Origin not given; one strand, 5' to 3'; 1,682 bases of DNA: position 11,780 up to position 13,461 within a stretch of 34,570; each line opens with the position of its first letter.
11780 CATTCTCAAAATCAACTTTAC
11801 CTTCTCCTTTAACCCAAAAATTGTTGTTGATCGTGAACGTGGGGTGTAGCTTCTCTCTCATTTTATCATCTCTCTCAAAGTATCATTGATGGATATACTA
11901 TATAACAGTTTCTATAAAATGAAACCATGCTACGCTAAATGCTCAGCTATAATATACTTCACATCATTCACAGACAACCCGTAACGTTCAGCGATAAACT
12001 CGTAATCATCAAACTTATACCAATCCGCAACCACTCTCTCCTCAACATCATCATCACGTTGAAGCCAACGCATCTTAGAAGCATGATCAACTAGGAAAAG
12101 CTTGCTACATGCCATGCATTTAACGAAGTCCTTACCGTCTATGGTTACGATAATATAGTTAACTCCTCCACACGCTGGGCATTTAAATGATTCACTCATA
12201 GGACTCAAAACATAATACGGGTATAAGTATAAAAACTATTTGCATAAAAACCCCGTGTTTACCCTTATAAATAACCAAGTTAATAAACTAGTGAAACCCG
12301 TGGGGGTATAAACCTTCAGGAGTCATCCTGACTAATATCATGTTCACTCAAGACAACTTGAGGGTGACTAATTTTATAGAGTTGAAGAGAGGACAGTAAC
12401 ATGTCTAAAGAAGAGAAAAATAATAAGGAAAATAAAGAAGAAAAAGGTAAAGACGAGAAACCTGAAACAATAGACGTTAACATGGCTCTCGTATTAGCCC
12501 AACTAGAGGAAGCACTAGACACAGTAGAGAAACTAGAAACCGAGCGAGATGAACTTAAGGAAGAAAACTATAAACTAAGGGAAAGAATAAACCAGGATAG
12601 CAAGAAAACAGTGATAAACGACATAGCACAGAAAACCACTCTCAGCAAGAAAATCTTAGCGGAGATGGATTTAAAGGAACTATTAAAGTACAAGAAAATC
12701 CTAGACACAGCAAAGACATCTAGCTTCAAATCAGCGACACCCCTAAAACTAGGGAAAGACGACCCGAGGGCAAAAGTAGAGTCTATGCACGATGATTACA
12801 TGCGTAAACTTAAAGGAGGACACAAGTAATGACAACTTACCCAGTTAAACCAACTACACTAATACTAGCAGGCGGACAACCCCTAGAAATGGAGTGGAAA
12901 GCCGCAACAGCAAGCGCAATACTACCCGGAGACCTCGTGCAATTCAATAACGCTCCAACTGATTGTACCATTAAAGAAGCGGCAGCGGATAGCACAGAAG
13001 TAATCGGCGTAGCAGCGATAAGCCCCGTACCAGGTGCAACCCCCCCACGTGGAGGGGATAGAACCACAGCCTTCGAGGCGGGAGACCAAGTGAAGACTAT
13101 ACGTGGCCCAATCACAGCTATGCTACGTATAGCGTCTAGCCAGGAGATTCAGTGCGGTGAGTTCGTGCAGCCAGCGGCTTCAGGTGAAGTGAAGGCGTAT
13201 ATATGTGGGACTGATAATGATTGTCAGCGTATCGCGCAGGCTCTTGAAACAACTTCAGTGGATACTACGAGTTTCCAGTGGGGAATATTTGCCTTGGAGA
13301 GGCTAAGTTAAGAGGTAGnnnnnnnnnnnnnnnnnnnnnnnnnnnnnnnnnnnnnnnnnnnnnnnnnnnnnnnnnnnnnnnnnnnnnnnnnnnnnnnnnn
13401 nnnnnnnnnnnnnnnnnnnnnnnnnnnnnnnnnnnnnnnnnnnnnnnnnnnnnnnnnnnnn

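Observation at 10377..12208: Reverse-strand cassette of seven tightly coupled mini-genes interrupting the head module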

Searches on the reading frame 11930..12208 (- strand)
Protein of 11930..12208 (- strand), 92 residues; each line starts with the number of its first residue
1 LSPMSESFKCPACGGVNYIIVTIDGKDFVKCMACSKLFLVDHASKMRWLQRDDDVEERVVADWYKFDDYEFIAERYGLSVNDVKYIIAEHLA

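Call 5: search_protein_families(library=pfam, proteins=[window:11930-12208:-], max_evalue=1)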
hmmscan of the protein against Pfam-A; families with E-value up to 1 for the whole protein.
window:11930-12208:- (92 aa): 14 families
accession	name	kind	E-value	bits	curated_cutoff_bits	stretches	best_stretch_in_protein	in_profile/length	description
PF14354.12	Lar_restr_allev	-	0.00065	20.3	28.6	1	9-43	5-34/58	Restriction alleviation protein Lar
PF05129.18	Zn_ribbon_Elf1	-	0.0028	18.2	29.8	1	3-36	18-54/79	Transcription elongation factor Elf1 like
PF13465.12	zf-H2C2_2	-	0.0042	17.8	40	0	25-38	11-24/26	Zinc-finger double domain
PF15777.11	Anti-TRAP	-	0.023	15.2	32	1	6-28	29-50/59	Tryptophan RNA-binding attenuator protein inhibitory protein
PF13453.11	Zn_ribbon_TFIIB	-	0.047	13.5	22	1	9-39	1-30/41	Transcription factor zinc-finger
PF14369.11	Zn_ribbon_19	-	0.051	14.2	30.8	0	2-15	15-29/35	zinc-ribbon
PF12760.12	Zn_ribbon_IS1595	-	0.053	13.9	25.4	1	8-36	19-45/46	Transposase zinc-ribbon domain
PF17848.7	Zn_ribbon_ACC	-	0.098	13.3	24.5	0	8-18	2-12/26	Acetyl-CoA carboxylase zinc finger domain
PF13730.12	HTH_36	-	0.13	12.5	25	1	65-88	24-47/55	Helix-turn-helix domain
PF01667.23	Ribosomal_S27e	-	0.14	12.3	24.5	1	9-37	9-35/55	Ribosomal protein S27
PF08271.17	Zn_Ribbon_TF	-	0.14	12.2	29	1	8-34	1-25/43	TFIIB zinc-binding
PF00061.29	Lipocalin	-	0.16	12.6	23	1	14-64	76-125/145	Lipocalin / cytosolic fatty-acid binding protein family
PF01096.23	Zn_ribbon_TFIIS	-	0.2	11.9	21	0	8-21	1-14/39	Transcription factor S-II (TFIIS)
PF10122.14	Zn_ribbon_Com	-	0.59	10.1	22.9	0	8-19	25-36/52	Mu-like prophage protein Com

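Call 6: search_protein_families(library=phrogs, proteins=[window:11930-12208:-], max_evalue=1)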
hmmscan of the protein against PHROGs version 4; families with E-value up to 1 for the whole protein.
window:11930-12208:- (92 aa): 15 families
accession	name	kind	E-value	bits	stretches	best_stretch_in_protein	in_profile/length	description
phrog_35706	-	unknown function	0.00041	21.4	1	10-49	12-51/56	-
phrog_19181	-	unknown function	0.009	16.9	1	8-65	159-211/221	-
phrog_17723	-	unknown function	0.019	16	1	4-34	1-32/47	-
phrog_23069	-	unknown function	0.025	15.9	1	8-50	51-93/96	-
phrog_8736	-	unknown function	0.026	16.2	1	8-46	9-46/93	-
phrog_24972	-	unknown function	0.094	13.9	1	4-33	28-57/62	-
phrog_10121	-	unknown function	0.098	13.9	1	5-42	73-107/109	-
phrog_23699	-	unknown function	0.1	13.3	1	39-86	24-68/182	-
phrog_6417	-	other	0.11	13.5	0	9-21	29-41/68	translational regulator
phrog_15785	-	unknown function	0.13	13.4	1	9-35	4-28/92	-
phrog_12574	-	unknown function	0.2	12.9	1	7-35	36-63/75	-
phrog_4062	-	unknown function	0.23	12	1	57-82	87-111/230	-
phrog_2795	-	unknown function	0.25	12.5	1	17-35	3-21/66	-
phrog_1568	-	DNA, RNA and nucleotide metabolism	0.3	11.6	1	7-36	141-168/264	DNA binding protein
phrog_5602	-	unknown function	0.4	11.4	1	6-35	17-49/60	-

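Call 31: search_protein_families(library=padloc, proteins=[window:11930-12208:-], max_evalue=1)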
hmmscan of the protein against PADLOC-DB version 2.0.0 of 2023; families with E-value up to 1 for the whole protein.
window:11930-12208:- (92 aa): 0 families

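Call 39: find_homologous_proteins(query=window:11930-12208:-, max_evalue=10)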
Query window:11930-12208:- (92 aa): 1 proteins with E <= 10 among 1 candidates.
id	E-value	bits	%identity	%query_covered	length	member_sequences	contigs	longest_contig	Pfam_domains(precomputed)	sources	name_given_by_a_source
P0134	5.3e-55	201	100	97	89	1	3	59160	-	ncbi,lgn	-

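Call 75: search_solved_structures(query=window:11930-12208:-, max_evalue=5)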
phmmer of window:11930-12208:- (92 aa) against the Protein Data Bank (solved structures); distinct sequences matched with E-value up to 5: 15.
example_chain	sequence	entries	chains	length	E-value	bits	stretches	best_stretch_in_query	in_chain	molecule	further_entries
8vd6_A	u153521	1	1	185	9.3e-05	25.4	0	70-89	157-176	CAP REPEAT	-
2d74_B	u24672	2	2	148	0.2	14.8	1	6-42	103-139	Translation initiation factor 2 beta subunit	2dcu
8bvl_A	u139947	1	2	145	0.45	13.6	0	4-35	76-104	RanBP-type and C3HC4-type zinc finger-containing protein 1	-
1vfy_A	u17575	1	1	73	0.46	13.6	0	31-73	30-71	PHOSPHATIDYLINOSITOL-3-PHOSPHATE BINDING FYVE DOMAIN OF PROTEIN VPS27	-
7yuj_A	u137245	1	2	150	0.51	13.5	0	4-35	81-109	RanBP-type and C3HC4-type zinc finger-containing protein 1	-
4l8e_A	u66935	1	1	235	0.67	13.1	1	8-51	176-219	Glutathione S-transferase enzyme with thioredoxin-like domain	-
7oqy_Y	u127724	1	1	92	0.81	12.8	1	9-38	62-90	DNA-directed RNA polymerase, subunit M (RpoM-2)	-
9ykx_A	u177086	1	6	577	0.92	12.6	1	7-42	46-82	ATP-dependent clpX-like chaperone, mitochondrial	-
9p9v_A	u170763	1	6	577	0.92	12.6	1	7-42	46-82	ATP-dependent clpX-like chaperone, mitochondrial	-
9egv_A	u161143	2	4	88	1.2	12.2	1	4-35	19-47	RanBP-type and C3HC4-type zinc finger-containing protein 1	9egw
8jh2_M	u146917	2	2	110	1.2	12.2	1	5-54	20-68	Transcription elongation factor 1 homolog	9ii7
6ir9_M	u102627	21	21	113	1.5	12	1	5-53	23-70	Transcription elongation factor 1 homolog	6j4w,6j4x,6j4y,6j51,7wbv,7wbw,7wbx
2luy_A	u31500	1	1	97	1.5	12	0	25-59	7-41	Meiotic chromosome segregation protein P8B7.28c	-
9d26_A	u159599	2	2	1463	1.5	12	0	22-84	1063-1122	HmuS heme dechelatase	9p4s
8eaz_A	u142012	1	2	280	3.6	10.7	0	4-35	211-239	RanBP-type and C3HC4-type zinc finger-containing protein 1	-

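Call 85: predict_structure(protein=window:11930-12208:-)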
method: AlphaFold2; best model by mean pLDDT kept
length: 92 residues; sequences in the alignment: 1
mean_pLDDT: 76.8   pTM: 0.41
mean pLDDT of the five models: 76.8, 70.4, 55.4, 54.1, 50.5
residues with pLDDT >= 90: 19; 70-90: 49; 50-70: 11; < 50: 13
segments of 3 or more residues with pLDDT < 50: 1-6, 44-50
pLDDT, mean of each block of 10 residues (from residue 1): 53 81 82 83 48 75 92 89 89 70
secondary structure, 60 per line:
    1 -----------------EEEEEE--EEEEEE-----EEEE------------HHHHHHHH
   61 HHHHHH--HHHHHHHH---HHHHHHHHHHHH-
elements in order: E18-23 E26-31 E37-40 H53-66 H69-76 H80-91

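Call 87: fold_search(model_id=the predicted structure, library=pdb)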
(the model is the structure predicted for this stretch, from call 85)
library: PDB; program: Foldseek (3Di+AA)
matches with E <= 10: 544; with E <= 0.001: 0
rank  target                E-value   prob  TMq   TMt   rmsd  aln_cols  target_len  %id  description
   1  8ppl_Is               1.1e-01  0.98  0.36  0.21  12.2        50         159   16  MERS-CoV Nsp1 bound to the human 43S pre-initiation complex (released 2023-10-18)
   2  8iue_V                1.1e-01  0.57  0.29  0.09  16.7        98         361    9  RNA polymerase III pre-initiation complex melting complex 1 (released 2023-05-24)
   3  5why_B                1.3e-01  0.82  0.30  0.08  10.1        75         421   13  Structural Insights into Thioether Bond Formation in the Biosynthesis of Sactipeptides (released 2017-07-26)
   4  5jb3_8                1.5e-01  1.00  0.32  0.23   1.2        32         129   22  Cryo-EM structure of a full archaeal ribosomal translation initiation complex in the P-REMOTE conformation (released 2016-11-30)
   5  5wgg_A                1.9e-01  0.72  0.30  0.07   9.8        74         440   14  Structural Insights into Thioether Bond Formation in the Biosynthesis of Sactipeptides (released 2017-07-26)
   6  5v1u_B                2.0e-01  0.54  0.28  0.29  10.8        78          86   14  TbiB1 in Complex with the TbiA(beta) Leader Peptide (released 2018-09-05)
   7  5v1u_C                2.2e-01  0.47  0.27  0.28  10.7        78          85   14  TbiB1 in Complex with the TbiA(beta) Leader Peptide (released 2018-09-05)
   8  3clo_A                2.3e-01  0.75  0.32  0.12  10.8        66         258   15  Crystal structure of putative transcriptional regulator containing a LuxR DNA binding domain (NP_811094.1) from Bacter (released 2008-04-01)
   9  3clo_C                2.5e-01  0.75  0.32  0.12  10.9        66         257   15  Crystal structure of putative transcriptional regulator containing a LuxR DNA binding domain (NP_811094.1) from Bacter (released 2008-04-01)
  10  7z31_I                2.6e-01  0.87  0.29  0.48   3.1        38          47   24  Structure of yeast RNA Polymerase III-Ty1 integrase complex at 2.7 A (focus subunit C11, no C11 C-terminal Zn-ribbon i (released 2023-04-05)
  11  5why_A                3.0e-01  0.66  0.31  0.08   9.8        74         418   14  Structural Insights into Thioether Bond Formation in the Biosynthesis of Sactipeptides (released 2017-07-26)
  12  6upx_I                3.4e-01  0.96  0.33  0.26   4.1        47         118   23  RNA polymerase II elongation complex with 5-guanidinohydantoin lesion in state 1 (released 2020-06-10)
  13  8yoz_A                3.6e-01  0.44  0.29  0.33  12.4        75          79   19  Crystal structure of the small zinc-finger protein ZifS (TTHA0897) from Thermus thermophilus HB8. (released 2025-03-19)
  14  5v1u_D                3.6e-01  0.35  0.27  0.29  10.8        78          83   14  TbiB1 in Complex with the TbiA(beta) Leader Peptide (released 2018-09-05)
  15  8a22_Yc               4.1e-01  0.72  0.42  0.26   6.3        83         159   12  Structure of the mitochondrial ribosome from Polytomella magna (released 2022-11-16)
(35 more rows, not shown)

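Call 100: fold_search(model_id=the predicted structure, library=viral)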
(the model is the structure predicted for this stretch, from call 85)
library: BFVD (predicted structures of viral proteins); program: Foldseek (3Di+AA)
matches with E <= 10: 1444; with E <= 0.001: 0
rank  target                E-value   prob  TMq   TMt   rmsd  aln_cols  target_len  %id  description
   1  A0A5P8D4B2            5.6e-03  1.00  0.41  0.32  10.8        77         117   17  (no name in the UniProt tables at hand)
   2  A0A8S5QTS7            9.3e-03  1.00  0.34  0.76   2.6        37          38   24  Cysteine-rich protein (Fragment) [CrAss-like virus sp. ctDAq1]
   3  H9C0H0                1.3e-02  1.00  0.34  0.53   9.1        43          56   30  (no name in the UniProt tables at hand)
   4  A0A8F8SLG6            1.4e-02  0.99  0.39  0.42  13.2        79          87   15  (no name in the UniProt tables at hand)
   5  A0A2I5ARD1            1.4e-02  0.98  0.35  0.22   8.8        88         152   17  (no name in the UniProt tables at hand)
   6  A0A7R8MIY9            2.4e-02  0.99  0.42  0.34   9.3        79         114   14  (no name in the UniProt tables at hand)
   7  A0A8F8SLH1            2.4e-02  0.99  0.40  0.45  13.2        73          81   19  (no name in the UniProt tables at hand)
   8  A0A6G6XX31            3.3e-02  0.91  0.28  0.36  11.6        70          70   17  (no name in the UniProt tables at hand)
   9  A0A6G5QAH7            4.5e-02  0.82  0.34  0.21  10.1       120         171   17  Uncharacterized protein [Pseudomonas phage KP1]
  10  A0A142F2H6            4.5e-02  0.66  0.27  0.15  14.3        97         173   18  Antitoxin [Mycobacterium phage Bipper]
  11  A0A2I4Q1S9            5.1e-02  1.00  0.35  0.78   1.7        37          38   27  Uncharacterized protein [Escherichia phage K1E]
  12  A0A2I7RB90            6.1e-02  1.00  0.35  0.81   1.5        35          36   23  Zinc-ribbon transposase [Vibrio phage 1.152.O._10N.222.46.E1]
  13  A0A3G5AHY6            6.1e-02  1.00  0.33  0.22   2.5        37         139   27  Translation initiation factor IF2/IF5 domain-containing protein [Satyrvirus sp.]
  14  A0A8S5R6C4            6.1e-02  0.63  0.31  0.29  13.6        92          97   18  Zinc-ribbon containing domain protein [virus sp. ct6Ax4]
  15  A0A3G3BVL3            6.5e-02  1.00  0.36  0.33   1.0        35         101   14  Uncharacterized protein [Bacillus phage vB_BcoS-136]
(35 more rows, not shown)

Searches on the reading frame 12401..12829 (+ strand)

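Call 7: search_protein_families(library=pfam, proteins=[window:12401-12829:+], max_evalue=0.01)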
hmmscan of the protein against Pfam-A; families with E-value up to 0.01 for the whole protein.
window:12401-12829:+ (142 aa): 0 families

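Call 67: search_protein_families(library=pfam, proteins=[window:12401-12829:+], max_evalue=0.05)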
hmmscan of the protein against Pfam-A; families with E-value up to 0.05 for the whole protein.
window:12401-12829:+ (142 aa): 1 family
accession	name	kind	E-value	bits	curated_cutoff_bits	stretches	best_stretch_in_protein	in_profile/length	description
PF06005.17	ZapB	-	0.012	16.5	31.5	1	35-67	13-45/71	Cell division protein ZapB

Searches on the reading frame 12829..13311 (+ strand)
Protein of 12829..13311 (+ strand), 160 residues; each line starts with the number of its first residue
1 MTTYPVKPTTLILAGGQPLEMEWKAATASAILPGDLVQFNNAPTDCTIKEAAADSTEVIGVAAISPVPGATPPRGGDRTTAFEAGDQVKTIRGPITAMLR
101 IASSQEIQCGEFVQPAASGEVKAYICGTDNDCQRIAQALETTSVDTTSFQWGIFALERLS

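Call 7: search_protein_families(library=pfam, proteins=[window:12829-13311:+], max_evalue=0.01)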
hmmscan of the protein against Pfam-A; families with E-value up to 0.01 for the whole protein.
window:12829-13311:+ (160 aa): 0 families

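Call 67: search_protein_families(library=pfam, proteins=[window:12829-13311:+], max_evalue=0.05)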
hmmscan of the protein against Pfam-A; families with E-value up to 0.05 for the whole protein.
window:12829-13311:+ (160 aa): 1 family
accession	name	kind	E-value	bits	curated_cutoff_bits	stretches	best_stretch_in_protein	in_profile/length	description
PF09956.15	Phage_cement_2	-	0.042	14.7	24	0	23-63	52-89/103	Phage cement protein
